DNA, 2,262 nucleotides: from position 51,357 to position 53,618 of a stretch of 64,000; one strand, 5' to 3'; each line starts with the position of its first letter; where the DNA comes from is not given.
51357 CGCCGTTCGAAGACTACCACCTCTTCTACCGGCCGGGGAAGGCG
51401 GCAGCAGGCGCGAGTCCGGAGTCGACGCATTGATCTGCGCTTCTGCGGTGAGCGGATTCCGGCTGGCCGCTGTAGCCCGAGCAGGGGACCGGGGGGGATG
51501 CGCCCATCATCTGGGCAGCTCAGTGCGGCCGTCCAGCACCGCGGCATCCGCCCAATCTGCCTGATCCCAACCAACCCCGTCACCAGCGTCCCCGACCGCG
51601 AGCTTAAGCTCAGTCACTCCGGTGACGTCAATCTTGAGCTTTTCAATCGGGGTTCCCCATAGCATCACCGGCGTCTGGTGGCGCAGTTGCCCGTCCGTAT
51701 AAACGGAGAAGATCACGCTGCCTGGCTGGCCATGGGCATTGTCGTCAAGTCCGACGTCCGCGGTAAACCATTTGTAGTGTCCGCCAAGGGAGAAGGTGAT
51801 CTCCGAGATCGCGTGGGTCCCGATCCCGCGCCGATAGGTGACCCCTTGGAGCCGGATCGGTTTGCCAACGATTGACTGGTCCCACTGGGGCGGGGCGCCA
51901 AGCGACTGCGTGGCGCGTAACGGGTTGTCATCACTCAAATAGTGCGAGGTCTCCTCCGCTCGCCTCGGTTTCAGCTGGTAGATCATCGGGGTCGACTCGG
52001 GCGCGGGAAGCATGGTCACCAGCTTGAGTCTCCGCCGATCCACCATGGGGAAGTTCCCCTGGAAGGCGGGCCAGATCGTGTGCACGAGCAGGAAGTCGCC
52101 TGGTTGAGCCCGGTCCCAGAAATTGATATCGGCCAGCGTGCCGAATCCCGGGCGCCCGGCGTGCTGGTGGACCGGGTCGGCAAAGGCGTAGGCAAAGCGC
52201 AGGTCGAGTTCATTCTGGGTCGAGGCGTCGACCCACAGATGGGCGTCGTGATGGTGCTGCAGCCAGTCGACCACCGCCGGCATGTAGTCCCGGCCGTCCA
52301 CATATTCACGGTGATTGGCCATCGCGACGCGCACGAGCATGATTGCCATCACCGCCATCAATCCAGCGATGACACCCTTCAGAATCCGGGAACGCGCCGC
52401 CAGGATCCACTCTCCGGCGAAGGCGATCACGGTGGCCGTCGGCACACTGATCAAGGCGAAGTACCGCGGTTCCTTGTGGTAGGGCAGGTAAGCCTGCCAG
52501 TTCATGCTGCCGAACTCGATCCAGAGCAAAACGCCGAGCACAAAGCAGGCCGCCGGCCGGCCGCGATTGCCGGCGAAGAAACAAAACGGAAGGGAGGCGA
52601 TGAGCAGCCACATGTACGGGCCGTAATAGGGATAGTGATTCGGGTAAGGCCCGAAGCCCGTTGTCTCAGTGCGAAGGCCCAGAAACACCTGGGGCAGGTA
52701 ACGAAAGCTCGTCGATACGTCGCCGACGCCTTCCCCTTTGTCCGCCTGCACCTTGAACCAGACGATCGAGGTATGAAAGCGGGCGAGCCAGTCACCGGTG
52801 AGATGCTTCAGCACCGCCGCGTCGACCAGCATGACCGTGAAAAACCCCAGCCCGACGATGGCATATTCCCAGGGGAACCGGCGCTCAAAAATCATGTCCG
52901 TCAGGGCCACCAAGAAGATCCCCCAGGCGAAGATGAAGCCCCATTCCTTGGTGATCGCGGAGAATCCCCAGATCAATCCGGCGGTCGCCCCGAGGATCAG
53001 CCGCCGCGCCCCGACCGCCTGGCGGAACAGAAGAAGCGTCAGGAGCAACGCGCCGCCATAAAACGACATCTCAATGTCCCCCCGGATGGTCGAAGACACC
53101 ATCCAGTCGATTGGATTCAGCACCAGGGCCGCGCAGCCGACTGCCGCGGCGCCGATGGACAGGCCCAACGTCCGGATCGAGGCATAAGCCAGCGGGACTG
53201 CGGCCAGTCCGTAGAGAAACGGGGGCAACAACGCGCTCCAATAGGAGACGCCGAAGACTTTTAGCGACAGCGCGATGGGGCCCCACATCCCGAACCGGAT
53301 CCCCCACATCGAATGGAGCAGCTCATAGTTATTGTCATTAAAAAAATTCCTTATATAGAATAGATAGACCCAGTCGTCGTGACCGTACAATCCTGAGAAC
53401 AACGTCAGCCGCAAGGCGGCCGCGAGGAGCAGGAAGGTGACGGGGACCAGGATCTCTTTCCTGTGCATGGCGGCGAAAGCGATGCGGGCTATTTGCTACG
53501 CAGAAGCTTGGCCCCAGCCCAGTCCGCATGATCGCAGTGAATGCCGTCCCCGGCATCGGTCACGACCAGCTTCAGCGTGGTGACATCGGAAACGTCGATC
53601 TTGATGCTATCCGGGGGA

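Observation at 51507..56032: Two polytopic glycosyltransferase-like proteins carry C-terminal NPCBM carbohydrate-binding modules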

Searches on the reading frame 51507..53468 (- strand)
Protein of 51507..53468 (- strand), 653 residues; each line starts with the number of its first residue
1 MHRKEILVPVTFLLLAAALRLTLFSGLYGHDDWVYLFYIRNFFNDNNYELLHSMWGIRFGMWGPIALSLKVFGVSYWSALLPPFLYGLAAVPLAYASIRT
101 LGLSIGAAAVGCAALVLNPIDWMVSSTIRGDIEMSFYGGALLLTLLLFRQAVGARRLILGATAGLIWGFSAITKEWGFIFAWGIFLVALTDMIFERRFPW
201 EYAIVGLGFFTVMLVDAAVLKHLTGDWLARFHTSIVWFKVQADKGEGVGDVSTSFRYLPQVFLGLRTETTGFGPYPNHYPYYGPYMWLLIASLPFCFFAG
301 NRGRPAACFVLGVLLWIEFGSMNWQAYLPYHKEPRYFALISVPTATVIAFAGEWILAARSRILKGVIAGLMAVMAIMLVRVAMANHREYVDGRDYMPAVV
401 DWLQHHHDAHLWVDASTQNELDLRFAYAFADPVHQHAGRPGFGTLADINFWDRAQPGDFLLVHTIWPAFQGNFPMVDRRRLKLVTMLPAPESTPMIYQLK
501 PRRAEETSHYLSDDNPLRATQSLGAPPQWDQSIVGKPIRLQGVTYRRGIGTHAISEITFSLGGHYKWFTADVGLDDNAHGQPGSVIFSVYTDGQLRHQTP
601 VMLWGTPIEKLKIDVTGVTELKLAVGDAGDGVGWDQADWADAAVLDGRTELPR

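Call 7: search_protein_families(library=pfam, proteins=[window:51507-53468:-], max_evalue=0.01)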
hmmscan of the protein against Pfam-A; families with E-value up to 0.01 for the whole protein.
window:51507-53468:- (653 aa): 2 families
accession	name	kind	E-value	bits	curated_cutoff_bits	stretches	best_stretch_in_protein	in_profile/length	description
PF08305.17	NPCBM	-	8.6e-42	142.8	23.9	1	508-644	2-136/137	NPCBM/NEW2 domain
PF13231.12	PMT_2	-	4e-07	30.8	26.1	1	65-212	10-156/160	Dolichyl-phosphate-mannose-protein mannosyltransferase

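Call 10: search_protein_families(library=ncbifam, proteins=[window:51507-53468:-], max_evalue=0.01)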
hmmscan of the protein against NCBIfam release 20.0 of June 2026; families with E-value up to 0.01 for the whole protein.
window:51507-53468:- (653 aa): 0 families

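Call 11: find_homologous_proteins(query=window:51507-53468:-)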
Query window:51507-53468:- (653 aa): 23 proteins with E <= 0.001 among 8000 candidates.
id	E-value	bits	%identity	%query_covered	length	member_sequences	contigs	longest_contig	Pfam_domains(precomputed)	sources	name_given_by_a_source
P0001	0.0e+0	1525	100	100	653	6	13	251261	PF08305.18,PF13231.13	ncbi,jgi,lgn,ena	jgi:hypothetical protein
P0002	1.9e-232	792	53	98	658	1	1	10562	PF08305.18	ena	-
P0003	1.0e-231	789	53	98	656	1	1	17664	PF08305.18,PF13231.13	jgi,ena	-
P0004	5.1e-219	747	53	96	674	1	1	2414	PF08305.18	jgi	jgi:hypothetical protein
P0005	1.7e-216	739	52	100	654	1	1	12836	PF08305.18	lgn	-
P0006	4.1e-206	705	50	96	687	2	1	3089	PF08305.18,PF13231.13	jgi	jgi:4-amino-4-deoxy-L-arabinose transferase-like glycosyltransferase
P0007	6.4e-205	701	49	98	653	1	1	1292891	PF08305.18,PF13231.13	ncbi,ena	-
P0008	2.1e-201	689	49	95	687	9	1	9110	PF08305.18,PF13231.13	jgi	jgi:hypothetical protein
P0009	2.9e-200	685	48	100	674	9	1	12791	PF08305.18,PF13231.13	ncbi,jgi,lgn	jgi:hypothetical protein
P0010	1.3e-197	677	50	96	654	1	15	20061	PF08305.18,PF13231.13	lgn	-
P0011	2.8e-196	672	49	99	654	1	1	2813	PF08305.18,PF13231.13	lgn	-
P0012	6.3e-196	671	47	95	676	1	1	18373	PF08305.18,PF13231.13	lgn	-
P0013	2.6e-192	659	47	99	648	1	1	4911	PF08305.18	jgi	jgi:hypothetical protein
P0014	6.2e-190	651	46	98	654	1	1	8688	PF08305.18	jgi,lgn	jgi:hypothetical protein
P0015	5.0e-184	632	46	99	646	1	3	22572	PF02366.25,PF08305.18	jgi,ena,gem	-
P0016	1.1e-174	601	46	98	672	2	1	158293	PF08305.18,PF13231.13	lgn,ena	-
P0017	5.4e-161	556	42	95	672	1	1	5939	PF08305.18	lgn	-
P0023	2.7e-86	309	31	99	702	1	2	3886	PF08305.18,PF13231.13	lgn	-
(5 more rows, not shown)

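Call 12: find_encoding_contigs(protein=P0001, flank=10000, max_places=4)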
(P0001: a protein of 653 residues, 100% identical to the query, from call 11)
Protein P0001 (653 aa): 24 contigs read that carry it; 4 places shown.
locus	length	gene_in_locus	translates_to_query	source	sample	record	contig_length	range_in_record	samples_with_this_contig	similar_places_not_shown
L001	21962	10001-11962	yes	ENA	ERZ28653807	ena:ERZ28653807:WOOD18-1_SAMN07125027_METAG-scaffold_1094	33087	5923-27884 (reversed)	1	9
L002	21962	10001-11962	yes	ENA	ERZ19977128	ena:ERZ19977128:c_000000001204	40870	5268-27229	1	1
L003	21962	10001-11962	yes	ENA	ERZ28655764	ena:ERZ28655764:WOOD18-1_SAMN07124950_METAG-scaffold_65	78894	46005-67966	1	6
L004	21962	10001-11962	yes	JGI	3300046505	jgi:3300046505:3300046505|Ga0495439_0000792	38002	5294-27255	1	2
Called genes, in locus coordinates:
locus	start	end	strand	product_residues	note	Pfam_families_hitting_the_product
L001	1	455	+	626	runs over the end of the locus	PF02543:Carbam_trans_N (weak), PF16861:Carbam_trans_C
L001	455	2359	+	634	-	PF13231:PMT_2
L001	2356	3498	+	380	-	PF04055:Radical_SAM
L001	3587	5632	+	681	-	-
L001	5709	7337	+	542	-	-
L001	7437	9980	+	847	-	PF08305:NPCBM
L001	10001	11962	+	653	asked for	PF13231:PMT_2 (weak), PF08305:NPCBM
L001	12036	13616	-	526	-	-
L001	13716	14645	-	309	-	PF00535:Glycos_transf_2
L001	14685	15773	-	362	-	PF03102:NeuB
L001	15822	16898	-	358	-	PF01761:DHQ_synthase, PF24621:DHQS_C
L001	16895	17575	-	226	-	PF08659:KR (faint), PF13561:adh_short_C2, PF00106:adh_short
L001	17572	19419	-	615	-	PF02776:TPP_enzyme_N, PF00205:TPP_enzyme_M, PF02775:TPP_enzyme_C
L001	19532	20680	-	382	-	PF13489:Methyltransf_23, PF13847:Methyltransf_31, PF08241:Methyltransf_11, PF08242:Methyltransf_12, PF13649:Methyltransf_25, PF22674:C2185-like_N (faint)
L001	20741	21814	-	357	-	PF01073:3Beta_HSD, PF01370:Epimerase, PF07993:NAD_binding_4 (faint), PF13460:NAD_binding_10, PF16363:GDP_Man_Dehyd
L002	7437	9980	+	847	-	PF08305:NPCBM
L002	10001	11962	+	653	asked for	PF13231:PMT_2 (weak), PF08305:NPCBM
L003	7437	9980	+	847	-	PF08305:NPCBM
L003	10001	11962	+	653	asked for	PF13231:PMT_2 (weak), PF08305:NPCBM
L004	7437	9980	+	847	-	PF08305:NPCBM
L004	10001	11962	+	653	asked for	PF13231:PMT_2 (weak), PF08305:NPCBM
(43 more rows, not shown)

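Call 21: search_solved_structures(query=A1, max_evalue=1)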
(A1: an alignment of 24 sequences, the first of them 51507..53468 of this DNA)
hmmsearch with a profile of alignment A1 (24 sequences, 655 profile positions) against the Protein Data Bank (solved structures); distinct sequences matched with E-value up to 1: 6.
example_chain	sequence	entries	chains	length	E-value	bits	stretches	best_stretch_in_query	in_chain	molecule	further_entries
7js4_A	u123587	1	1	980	7.3e-57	196.4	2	455-650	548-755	F5/8 type C domain protein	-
2vmg_A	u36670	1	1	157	1.2e-29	106.5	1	504-647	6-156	FIBRONECTIN TYPE III DOMAIN PROTEIN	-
2vmh_A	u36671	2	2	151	2.5e-29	105.5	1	509-647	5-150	FIBRONECTIN TYPE III DOMAIN PROTEIN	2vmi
7jrm_A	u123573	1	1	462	9.7e-26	93.6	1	507-649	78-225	F5/8 type C domain protein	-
7jrl_A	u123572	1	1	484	1.1e-25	93.5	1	507-649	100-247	F5/8 type C domain protein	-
8pvs_A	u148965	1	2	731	2.3e-16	62.6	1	521-646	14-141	Alpha-1,3-galactosidase B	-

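Call 35: predict_structure(alignment_id=A1)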
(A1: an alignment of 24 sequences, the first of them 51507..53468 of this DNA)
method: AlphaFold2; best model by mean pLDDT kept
length: 653 residues; sequences in the alignment: 24
mean_pLDDT: 86.7   pTM: 0.76
mean pLDDT of the five models: 86.7, 85.7, 85.0, 84.7, 84.1
residues with pLDDT >= 90: 320; 70-90: 278; 50-70: 43; < 50: 12
segments of 3 or more residues with pLDDT < 50: 273-278, 322-324
pLDDT, mean of each block of 10 residues (from residue 1): 84 93 72 83 87 86 92 92 93 96 93 91 79 95 96 95 97 91 95 89 96 95 92 87 76 83 80 50 83 86 92 89 56 84 95 86 87 87 79 86 97 91 94 92 95 94 85 84 88 89 67 85 77 83 86 91 89 76 89 95 88 93 91 84 79 52
secondary structure, 60 per line:
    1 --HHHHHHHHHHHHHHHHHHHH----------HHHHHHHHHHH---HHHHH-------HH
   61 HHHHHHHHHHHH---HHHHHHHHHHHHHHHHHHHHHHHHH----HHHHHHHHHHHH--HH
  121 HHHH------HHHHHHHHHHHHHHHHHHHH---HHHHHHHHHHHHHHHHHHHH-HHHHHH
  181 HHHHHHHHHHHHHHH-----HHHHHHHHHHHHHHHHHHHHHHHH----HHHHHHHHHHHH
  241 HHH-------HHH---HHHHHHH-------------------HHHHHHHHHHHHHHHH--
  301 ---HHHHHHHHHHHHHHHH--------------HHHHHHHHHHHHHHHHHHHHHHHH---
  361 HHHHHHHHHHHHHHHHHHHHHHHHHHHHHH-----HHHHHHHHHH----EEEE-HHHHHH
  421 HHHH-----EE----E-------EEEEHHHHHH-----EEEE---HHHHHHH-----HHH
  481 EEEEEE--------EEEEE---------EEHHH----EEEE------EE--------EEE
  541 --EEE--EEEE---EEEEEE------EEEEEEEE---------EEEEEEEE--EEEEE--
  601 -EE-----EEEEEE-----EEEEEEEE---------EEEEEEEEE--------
elements in order: H3-22 H33-43 H47-51 H59-72 H76-100 H105-116 H119-124 H131-150 H154-173 H175-195 H201-224 H229-243 H257-263 H283-298 H304-319 H334-357 H361-390 H396-405 E410-413 H415-424 E444-447 H448-453 E459-462 H466-472 E481-486 E495-499 E518-521 E538-540 E543-545 E548-551 E555-560 E567-574 E584-591 E594-598 E609-614 E620-627 E637-645

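Call 38: fold_search(model_id=the predicted structure, library=pdb)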
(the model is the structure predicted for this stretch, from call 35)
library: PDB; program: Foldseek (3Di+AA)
matches with E <= 10: 823; with E <= 0.001: 39
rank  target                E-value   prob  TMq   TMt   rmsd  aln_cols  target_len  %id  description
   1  2vmg                  4.2e-11  1.00  0.20  0.89   1.7       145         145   36  The structure of CBM51 from Clostridium perfringens GH95 in complex with methyl-galactose (released 2008-02-19)
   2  7js4                  9.4e-11  1.00  0.21  0.14  12.0       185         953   30  The structure of the M60 catalytic domain with the CBM51-1 and CBM51-2 domains from Clostridium perfringens ZmpB (released 2021-02-03)
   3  2vmi                  1.1e-10  1.00  0.21  0.90   1.6       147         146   37  The structure of seleno-methionine labelled CBM51 from Clostridium perfringens GH95 (released 2008-02-19)
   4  7jrl                  1.3e-10  1.00  0.20  0.29  14.0       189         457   30  The structure of CBM51-2 in complex with GlcNAc and INT domains from Clostridium perfringens ZmpB (released 2021-02-03)
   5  7jrm                  2.3e-10  1.00  0.20  0.29  13.9       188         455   31  The structure of CBM51-2 and INT domains from Clostridium perfringens ZmpB (released 2021-02-03)
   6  2vmh                  5.6e-10  1.00  0.21  0.90   1.6       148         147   37  The structure of CBM51 from Clostridium perfringens GH95 (released 2008-02-19)
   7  7bvc_B                5.8e-08  1.00  0.40  0.27  17.6       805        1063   12  Cryo-EM structure of Mycobacterium smegmatis arabinosyltransferase EmbA-EmbB-AcpM2 in complex with ethambutol (released 2020-04-29)
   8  8pvs_A                1.3e-07  1.00  0.20  0.18   3.5       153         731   27  Targeting extended blood antigens by Akkermansia muciniphila enzymes unveils a missing link for generating universal d (released 2024-02-28)
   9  5f15                  5.6e-07  1.00  0.49  0.58   8.5       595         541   13  Crystal Structure of ArnT from Cupriavidus metallidurans bound to Undecaprenyl phosphate (released 2016-02-17)
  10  7bvc_A                6.1e-07  1.00  0.41  0.27  16.8       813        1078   10  Cryo-EM structure of Mycobacterium smegmatis arabinosyltransferase EmbA-EmbB-AcpM2 in complex with ethambutol (released 2020-04-29)
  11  7oci_F                6.9e-07  1.00  0.43  0.44  11.4       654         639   13  Cryo-EM structure of yeast Ost6p containing oligosaccharyltransferase complex (released 2022-02-16)
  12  2vng_B                7.5e-07  1.00  0.20  0.70   2.6       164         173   23  Family 51 carbohydrate binding module from a family 98 glycoside hydrolase produced by Clostridium perfringens in comp (released 2008-02-19)
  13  5ezm                  1.2e-06  1.00  0.44  0.52   9.6       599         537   12  Crystal Structure of ArnT from Cupriavidus metallidurans in the apo state (released 2016-02-17)
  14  2vng_A                1.3e-06  1.00  0.20  0.72   2.6       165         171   23  Family 51 carbohydrate binding module from a family 98 glycoside hydrolase produced by Clostridium perfringens in comp (released 2008-02-19)
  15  8age_A                1.3e-06  1.00  0.44  0.45  11.2       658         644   11  Structure of yeast oligosaccharylransferase complex with acceptor peptide bound (released 2022-12-07)
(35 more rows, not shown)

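Call 70: list_cluster_members(proteins=[P0001, P0024, P0007, P0056])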
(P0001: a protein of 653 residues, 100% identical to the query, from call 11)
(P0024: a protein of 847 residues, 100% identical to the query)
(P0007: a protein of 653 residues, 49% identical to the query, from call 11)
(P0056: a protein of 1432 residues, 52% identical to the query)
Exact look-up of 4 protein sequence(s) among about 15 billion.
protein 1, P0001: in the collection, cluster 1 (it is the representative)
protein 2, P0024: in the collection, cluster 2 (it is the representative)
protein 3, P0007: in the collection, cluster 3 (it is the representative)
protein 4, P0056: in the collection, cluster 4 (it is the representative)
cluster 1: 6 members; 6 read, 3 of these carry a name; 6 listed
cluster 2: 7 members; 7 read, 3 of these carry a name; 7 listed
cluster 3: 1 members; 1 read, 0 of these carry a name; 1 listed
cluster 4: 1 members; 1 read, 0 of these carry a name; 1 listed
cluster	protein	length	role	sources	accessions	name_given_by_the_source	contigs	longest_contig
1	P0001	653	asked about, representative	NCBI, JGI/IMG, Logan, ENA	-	hypothetical protein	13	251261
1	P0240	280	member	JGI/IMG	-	hypothetical protein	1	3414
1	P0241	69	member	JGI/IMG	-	NPCBM/NEW2 domain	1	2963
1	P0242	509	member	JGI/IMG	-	-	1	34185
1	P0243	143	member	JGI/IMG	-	-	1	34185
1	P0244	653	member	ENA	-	-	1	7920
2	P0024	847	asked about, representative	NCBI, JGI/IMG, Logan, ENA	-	hypothetical protein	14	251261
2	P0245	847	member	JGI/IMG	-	NPCBM/NEW2 domain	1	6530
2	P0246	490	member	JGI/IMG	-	hypothetical protein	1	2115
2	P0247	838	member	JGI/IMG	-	-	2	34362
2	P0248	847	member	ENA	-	-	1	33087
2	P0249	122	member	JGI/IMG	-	-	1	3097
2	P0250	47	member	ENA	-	-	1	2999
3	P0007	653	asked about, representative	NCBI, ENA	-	-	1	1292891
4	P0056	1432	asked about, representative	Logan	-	-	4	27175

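Call 79: search_protein_families(library=padloc, proteins=[window:51507-53468:-], max_evalue=0.001)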
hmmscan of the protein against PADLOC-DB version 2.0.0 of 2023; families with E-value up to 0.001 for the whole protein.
window:51507-53468:- (653 aa): 0 families
